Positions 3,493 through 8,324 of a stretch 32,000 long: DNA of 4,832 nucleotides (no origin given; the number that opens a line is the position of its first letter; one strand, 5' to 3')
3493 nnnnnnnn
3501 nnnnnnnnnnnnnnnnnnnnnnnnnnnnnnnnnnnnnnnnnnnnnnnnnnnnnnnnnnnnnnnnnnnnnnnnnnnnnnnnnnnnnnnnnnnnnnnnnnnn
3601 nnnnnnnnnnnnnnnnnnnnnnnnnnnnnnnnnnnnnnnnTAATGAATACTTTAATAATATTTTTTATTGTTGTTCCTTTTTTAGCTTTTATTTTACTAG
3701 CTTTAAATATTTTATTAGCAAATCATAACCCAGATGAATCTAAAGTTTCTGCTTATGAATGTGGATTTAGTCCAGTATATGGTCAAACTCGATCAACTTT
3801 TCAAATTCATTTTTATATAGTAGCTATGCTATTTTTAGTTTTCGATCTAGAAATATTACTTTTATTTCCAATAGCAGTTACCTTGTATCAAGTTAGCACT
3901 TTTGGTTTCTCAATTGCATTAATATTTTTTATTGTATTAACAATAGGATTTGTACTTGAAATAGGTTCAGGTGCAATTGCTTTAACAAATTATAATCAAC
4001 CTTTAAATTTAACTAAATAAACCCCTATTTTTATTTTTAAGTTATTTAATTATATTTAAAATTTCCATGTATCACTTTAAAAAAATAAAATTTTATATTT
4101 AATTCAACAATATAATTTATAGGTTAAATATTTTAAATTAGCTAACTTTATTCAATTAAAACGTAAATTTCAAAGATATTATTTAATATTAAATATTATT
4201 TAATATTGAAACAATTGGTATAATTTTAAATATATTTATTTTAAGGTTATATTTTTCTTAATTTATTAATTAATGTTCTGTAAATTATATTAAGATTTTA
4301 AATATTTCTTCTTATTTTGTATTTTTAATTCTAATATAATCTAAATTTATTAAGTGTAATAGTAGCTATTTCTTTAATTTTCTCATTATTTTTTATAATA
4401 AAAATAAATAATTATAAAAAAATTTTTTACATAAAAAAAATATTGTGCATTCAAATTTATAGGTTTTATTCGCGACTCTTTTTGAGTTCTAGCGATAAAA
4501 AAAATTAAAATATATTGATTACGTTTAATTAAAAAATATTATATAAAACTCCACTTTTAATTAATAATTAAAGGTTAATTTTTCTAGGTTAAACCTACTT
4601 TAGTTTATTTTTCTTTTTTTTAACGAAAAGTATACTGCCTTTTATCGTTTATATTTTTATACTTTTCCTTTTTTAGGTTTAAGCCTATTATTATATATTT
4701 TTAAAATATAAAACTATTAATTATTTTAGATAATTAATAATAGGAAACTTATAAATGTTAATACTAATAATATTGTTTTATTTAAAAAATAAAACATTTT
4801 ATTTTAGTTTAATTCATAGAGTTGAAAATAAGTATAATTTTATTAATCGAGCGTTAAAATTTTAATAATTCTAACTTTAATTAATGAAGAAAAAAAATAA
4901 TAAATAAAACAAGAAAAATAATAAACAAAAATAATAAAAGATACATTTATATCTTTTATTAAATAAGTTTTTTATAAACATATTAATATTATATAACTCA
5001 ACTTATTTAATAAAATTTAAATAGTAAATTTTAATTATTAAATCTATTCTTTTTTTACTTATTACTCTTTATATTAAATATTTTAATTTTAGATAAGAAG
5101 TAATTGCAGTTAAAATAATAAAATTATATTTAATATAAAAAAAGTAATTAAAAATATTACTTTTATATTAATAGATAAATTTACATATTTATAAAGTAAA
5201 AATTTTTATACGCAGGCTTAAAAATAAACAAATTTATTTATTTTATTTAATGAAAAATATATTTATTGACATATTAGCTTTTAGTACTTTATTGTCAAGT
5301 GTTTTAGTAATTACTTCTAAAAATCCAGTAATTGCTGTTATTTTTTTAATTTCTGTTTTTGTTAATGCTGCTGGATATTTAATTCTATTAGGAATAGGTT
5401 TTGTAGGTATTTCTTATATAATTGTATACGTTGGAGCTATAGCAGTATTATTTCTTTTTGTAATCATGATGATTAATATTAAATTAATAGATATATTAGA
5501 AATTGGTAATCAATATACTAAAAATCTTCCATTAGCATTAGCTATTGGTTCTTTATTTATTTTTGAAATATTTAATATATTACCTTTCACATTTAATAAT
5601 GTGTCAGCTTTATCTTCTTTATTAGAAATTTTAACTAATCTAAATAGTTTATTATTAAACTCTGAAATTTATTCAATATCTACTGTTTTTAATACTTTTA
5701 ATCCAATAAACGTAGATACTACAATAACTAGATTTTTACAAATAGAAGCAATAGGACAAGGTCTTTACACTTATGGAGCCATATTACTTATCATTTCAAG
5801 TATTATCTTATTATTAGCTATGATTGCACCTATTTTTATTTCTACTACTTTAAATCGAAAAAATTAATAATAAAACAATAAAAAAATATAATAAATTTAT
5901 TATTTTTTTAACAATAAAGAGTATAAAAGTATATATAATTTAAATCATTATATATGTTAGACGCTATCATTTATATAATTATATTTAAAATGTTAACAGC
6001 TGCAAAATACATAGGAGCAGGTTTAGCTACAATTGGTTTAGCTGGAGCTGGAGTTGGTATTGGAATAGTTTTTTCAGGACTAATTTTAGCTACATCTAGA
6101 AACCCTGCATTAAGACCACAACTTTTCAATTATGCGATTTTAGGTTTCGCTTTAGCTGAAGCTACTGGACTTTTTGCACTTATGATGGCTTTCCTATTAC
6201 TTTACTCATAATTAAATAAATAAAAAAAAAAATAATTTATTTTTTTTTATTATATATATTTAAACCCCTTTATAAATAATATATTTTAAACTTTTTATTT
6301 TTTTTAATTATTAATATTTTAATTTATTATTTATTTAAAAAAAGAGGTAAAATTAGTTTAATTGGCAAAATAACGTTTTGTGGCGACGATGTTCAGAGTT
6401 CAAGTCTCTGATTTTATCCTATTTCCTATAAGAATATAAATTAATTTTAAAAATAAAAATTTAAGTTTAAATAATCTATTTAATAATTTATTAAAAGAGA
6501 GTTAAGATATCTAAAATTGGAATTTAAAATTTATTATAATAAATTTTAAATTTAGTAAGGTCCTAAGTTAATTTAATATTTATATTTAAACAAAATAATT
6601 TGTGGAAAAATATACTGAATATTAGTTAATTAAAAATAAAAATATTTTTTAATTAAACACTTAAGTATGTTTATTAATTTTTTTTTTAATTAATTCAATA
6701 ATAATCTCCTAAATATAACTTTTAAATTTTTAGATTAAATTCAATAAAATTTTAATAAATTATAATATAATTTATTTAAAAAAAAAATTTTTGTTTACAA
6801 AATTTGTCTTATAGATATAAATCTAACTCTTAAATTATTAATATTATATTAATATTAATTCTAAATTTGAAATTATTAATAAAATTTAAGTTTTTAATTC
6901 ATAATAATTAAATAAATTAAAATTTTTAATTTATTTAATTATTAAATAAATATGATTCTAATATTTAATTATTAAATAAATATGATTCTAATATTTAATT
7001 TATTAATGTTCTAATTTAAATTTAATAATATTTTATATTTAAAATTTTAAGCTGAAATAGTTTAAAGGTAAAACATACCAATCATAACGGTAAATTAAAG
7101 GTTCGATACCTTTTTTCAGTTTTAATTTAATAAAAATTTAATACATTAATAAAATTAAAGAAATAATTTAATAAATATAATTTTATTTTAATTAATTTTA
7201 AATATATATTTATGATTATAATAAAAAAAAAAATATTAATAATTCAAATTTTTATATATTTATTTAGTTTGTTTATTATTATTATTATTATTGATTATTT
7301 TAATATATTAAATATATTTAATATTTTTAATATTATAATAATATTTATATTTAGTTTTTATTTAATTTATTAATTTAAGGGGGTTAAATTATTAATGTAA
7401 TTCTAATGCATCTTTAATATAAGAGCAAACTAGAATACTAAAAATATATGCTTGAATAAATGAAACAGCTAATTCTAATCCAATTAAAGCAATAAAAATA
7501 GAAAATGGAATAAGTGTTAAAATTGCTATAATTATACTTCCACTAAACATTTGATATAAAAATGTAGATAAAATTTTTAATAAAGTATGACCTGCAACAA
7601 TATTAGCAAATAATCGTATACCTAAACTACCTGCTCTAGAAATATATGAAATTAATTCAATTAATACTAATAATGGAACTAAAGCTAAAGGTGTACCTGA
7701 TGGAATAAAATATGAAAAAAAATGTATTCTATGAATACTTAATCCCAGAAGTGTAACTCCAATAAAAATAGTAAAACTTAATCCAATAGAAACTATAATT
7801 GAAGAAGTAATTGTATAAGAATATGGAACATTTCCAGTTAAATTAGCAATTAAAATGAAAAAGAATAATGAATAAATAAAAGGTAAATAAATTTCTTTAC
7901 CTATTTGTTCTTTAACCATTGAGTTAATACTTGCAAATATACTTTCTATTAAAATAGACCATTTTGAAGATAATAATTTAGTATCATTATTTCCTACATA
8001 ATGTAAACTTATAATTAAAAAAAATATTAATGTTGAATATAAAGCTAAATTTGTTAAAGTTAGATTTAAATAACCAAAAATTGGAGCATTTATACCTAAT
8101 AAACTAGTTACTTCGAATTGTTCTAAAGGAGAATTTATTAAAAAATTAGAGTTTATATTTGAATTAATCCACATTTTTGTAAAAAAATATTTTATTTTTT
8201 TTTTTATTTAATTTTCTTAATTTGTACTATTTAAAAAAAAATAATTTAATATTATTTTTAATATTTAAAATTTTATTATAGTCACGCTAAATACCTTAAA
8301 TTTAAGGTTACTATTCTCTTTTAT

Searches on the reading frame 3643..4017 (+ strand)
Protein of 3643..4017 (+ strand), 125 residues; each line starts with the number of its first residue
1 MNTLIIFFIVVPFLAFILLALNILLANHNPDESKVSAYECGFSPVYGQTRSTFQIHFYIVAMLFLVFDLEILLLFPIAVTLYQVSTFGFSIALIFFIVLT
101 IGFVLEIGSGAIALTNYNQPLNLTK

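Call 10: search_protein_families(library=pfam, proteins=[window:3643-4017:+], max_evalue=0.01)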
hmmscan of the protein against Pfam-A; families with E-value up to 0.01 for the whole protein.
window:3643-4017:+ (125 aa): 1 family
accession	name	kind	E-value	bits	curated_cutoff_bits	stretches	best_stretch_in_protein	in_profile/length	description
PF00507.24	Oxidored_q4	-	1.2e-27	96.4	23.3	1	16-112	2-97/99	NADH-ubiquinone/plastoquinone oxidoreductase, chain 3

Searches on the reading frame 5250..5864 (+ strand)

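Call 10: search_protein_families(library=pfam, proteins=[window:5250-5864:+], max_evalue=0.01)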
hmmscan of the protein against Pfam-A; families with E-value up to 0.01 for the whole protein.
window:5250-5864:+ (205 aa): 1 family
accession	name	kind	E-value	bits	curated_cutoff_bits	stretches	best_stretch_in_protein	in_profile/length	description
PF00499.25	Oxidored_q3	-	4e-28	98.4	33.2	1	16-197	1-146/146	NADH-ubiquinone/plastoquinone oxidoreductase chain 6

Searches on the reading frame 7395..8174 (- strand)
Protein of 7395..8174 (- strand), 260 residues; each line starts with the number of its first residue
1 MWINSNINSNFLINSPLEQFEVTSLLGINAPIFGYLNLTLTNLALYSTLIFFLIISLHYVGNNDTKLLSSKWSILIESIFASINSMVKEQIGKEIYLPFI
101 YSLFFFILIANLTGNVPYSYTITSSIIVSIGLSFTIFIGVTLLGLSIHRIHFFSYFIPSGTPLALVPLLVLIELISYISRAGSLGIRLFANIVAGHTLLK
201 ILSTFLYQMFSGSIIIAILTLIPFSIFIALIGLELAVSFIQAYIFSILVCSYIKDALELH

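Call 10: search_protein_families(library=pfam, proteins=[window:7395-8174:-], max_evalue=0.01)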
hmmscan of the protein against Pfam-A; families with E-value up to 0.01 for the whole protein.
window:7395-8174:- (260 aa): 1 family
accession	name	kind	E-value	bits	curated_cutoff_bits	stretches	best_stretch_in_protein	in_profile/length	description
PF00119.25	ATP-synt_A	-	2.2e-52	178.5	33.9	1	46-254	3-217/217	ATP synthase A chain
